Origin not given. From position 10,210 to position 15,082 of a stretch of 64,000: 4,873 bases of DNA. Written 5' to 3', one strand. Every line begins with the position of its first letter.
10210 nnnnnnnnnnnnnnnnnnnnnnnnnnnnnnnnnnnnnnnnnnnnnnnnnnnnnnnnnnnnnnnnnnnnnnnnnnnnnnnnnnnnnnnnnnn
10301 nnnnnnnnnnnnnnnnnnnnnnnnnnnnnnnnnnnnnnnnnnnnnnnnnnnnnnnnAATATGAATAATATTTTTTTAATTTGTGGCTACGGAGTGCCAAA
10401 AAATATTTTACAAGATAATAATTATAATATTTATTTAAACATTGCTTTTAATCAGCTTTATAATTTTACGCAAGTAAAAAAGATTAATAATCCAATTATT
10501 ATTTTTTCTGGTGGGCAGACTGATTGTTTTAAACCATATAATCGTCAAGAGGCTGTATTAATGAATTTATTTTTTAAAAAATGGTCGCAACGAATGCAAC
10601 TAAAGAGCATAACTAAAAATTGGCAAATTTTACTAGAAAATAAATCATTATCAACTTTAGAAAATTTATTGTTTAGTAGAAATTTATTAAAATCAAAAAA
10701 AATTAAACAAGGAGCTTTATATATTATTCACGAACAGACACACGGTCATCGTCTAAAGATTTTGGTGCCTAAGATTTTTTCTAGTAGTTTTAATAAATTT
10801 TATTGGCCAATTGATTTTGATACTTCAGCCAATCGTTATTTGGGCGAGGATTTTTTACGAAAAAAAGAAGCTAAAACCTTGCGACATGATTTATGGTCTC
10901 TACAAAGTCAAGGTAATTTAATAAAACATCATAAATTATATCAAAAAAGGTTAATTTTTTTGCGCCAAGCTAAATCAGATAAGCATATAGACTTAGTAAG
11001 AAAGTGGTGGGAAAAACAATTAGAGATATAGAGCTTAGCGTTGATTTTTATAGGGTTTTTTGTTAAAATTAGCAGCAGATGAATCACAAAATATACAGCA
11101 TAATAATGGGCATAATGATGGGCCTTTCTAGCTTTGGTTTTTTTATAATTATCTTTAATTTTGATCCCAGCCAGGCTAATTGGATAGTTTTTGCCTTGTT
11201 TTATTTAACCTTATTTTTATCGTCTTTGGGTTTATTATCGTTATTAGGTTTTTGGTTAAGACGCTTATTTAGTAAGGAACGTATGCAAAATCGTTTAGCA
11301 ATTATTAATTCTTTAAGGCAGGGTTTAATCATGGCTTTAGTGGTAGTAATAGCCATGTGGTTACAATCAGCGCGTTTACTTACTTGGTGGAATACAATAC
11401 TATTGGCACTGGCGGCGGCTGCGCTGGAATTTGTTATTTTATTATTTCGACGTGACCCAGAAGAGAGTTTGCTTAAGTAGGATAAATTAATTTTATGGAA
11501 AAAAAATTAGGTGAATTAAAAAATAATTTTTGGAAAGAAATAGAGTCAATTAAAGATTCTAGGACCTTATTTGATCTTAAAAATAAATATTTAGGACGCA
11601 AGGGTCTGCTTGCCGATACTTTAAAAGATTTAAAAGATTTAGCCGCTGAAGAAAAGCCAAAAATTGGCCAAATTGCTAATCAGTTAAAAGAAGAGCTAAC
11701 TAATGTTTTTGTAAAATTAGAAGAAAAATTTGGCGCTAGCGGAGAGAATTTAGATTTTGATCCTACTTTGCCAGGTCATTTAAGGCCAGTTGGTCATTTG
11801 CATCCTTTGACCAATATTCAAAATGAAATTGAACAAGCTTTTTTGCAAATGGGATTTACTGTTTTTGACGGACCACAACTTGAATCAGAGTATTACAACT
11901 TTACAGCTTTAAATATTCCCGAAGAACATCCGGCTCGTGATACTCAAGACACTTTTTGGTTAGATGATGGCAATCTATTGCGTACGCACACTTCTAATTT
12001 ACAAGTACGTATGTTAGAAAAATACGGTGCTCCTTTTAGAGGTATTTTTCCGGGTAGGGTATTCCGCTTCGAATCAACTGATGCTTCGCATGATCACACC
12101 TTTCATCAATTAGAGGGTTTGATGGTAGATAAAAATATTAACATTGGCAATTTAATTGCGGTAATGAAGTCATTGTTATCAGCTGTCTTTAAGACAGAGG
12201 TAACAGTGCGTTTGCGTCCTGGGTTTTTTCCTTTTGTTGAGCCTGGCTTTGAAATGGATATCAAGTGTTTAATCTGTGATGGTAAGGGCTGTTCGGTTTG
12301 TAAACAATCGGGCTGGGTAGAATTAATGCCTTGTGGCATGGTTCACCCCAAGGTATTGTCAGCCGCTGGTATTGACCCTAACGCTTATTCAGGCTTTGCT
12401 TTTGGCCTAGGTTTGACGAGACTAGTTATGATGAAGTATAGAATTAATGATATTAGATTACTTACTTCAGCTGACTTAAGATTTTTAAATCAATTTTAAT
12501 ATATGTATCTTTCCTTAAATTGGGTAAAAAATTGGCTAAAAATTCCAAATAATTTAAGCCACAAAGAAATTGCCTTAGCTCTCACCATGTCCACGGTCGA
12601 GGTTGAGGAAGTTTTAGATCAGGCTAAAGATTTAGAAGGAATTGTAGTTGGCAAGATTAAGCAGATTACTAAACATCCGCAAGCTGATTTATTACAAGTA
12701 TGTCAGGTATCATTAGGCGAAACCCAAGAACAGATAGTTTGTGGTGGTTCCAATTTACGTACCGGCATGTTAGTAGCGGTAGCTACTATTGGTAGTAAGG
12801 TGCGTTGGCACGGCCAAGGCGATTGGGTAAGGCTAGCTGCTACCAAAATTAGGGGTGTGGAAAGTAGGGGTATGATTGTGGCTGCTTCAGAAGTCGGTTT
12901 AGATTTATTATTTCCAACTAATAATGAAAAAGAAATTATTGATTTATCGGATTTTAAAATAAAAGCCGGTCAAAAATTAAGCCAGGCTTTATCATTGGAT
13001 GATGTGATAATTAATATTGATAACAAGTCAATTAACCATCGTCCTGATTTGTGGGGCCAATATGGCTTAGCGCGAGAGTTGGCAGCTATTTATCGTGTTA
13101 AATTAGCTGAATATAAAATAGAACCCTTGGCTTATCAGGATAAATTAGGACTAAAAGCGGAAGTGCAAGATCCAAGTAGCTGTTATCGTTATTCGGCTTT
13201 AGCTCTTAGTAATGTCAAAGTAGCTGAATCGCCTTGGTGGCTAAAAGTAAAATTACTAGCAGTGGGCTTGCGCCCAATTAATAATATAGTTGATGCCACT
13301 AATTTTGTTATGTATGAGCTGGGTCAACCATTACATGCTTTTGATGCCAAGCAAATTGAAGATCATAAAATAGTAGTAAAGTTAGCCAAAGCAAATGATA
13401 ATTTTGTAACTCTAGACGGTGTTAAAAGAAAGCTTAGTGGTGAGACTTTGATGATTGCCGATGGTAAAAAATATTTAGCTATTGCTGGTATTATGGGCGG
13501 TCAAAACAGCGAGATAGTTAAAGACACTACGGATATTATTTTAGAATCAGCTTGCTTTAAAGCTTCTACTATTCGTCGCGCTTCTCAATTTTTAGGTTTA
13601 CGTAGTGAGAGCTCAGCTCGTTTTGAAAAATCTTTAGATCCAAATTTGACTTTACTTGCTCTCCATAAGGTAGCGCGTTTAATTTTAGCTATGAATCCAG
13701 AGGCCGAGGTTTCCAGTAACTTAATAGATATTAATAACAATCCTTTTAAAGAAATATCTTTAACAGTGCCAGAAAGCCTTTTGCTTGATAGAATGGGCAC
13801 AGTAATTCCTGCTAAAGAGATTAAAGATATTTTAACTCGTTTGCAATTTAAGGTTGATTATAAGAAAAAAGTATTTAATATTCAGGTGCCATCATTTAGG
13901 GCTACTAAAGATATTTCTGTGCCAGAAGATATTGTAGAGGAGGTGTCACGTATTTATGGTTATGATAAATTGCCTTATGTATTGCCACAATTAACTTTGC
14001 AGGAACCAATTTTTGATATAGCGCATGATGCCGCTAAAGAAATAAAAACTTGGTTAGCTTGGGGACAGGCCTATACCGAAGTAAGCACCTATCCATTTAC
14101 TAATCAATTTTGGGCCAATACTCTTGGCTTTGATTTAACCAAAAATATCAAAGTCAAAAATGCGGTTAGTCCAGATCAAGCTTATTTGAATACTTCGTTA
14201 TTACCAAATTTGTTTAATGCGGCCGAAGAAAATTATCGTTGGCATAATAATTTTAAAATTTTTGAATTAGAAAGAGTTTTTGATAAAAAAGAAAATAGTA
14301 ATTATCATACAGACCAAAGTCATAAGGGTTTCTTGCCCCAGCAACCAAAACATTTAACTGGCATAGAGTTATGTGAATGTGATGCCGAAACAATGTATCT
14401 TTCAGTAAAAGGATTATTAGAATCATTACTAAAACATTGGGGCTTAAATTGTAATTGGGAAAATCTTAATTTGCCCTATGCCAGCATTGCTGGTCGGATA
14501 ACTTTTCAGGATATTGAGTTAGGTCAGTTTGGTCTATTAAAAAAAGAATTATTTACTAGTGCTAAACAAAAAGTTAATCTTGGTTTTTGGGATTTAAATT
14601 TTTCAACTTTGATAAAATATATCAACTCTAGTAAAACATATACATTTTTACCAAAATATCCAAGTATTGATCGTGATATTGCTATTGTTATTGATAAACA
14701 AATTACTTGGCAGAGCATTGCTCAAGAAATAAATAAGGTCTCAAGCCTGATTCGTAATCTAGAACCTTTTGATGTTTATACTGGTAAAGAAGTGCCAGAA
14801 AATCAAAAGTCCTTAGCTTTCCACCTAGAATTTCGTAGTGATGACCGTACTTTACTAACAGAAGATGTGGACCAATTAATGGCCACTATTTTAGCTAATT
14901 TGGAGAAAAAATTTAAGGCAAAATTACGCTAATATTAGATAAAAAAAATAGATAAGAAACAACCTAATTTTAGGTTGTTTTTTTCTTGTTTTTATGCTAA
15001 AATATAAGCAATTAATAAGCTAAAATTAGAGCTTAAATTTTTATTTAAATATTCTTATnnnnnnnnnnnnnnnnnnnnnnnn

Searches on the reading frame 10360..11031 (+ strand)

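Call 46: search_protein_families(library=pfam, proteins=[window:10360-11031:+], max_evalue=0.0001)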
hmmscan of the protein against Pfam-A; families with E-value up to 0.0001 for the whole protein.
window:10360-11031:+ (223 aa): 1 family
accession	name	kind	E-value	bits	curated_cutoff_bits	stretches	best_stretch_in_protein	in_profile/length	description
PF02698.23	DUF218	-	3.4e-07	30.7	27.6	1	43-139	27-103/133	DUF218 domain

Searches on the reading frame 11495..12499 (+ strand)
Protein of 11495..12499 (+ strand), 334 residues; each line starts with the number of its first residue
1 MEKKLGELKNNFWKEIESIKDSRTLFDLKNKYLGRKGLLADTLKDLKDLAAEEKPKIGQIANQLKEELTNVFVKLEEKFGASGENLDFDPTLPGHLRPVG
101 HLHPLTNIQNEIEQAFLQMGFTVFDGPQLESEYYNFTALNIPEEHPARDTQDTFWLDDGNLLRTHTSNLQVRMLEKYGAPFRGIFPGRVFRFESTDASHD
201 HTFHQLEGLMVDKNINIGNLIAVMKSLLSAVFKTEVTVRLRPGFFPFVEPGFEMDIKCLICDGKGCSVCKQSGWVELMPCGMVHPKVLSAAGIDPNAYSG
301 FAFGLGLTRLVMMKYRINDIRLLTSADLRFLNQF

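Call 46: search_protein_families(library=pfam, proteins=[window:11495-12499:+], max_evalue=0.0001)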
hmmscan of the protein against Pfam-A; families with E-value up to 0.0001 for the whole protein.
window:11495-12499:+ (334 aa): 2 families
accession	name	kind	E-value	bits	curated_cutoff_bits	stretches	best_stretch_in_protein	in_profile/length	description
PF01409.25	tRNA-synt_2d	-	5e-91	305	19.8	1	88-334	2-246/246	tRNA synthetases class II core domain (F)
PF02912.23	Phe_tRNA-synt_N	-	5.8e-16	58.7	22.3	1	21-79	2-60/69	Aminoacyl tRNA synthetase class II, N-terminal domain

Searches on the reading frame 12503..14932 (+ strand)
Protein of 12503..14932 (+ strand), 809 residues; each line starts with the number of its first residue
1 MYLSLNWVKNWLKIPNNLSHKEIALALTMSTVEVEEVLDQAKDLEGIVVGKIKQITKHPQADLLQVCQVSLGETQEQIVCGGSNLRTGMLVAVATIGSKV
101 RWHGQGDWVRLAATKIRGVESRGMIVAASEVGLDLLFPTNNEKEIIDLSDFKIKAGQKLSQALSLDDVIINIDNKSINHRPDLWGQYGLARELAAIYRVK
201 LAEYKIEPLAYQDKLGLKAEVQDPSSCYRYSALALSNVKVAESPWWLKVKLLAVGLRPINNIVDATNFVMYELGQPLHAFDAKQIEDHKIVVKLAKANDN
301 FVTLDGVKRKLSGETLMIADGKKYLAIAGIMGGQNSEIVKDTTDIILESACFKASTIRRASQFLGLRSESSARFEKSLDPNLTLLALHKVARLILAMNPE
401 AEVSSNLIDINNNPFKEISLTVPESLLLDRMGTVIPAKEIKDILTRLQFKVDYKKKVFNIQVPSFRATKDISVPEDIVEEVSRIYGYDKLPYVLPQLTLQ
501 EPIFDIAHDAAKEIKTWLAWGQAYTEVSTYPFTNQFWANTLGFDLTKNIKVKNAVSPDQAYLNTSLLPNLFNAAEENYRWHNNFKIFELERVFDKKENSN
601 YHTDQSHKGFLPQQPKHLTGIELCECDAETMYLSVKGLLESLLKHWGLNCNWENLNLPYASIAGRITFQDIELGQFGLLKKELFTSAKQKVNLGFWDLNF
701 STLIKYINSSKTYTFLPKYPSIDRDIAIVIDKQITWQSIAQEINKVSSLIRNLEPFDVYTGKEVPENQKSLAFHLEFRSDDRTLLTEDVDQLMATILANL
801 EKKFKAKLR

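Call 45: search_protein_families(library=pfam, proteins=[window:12503-14932:+], max_evalue=0.0001)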
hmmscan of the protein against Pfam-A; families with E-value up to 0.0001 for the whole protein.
window:12503-14932:+ (809 aa): 5 families
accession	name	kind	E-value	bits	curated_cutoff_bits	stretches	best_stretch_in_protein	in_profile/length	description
PF03483.22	B3_4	-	3.1e-61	206.4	29.3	1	227-396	2-171/174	B3/4 domain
PF03147.19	FDX-ACB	-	2.3e-28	98.9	31.1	1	717-809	1-94/94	Ferredoxin-fold anticodon binding domain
PF17759.6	tRNA_synthFbeta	-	1.3e-19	71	22.4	1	491-686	2-200/214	Phenylalanyl tRNA synthetase beta chain CLM domain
PF03484.21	B5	-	1.7e-16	60.6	28.6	1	429-487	10-67/67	tRNA synthetase B5 domain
PF01588.26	tRNA_bind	-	6.8e-16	58.6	27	1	47-138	1-77/96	Putative tRNA binding domain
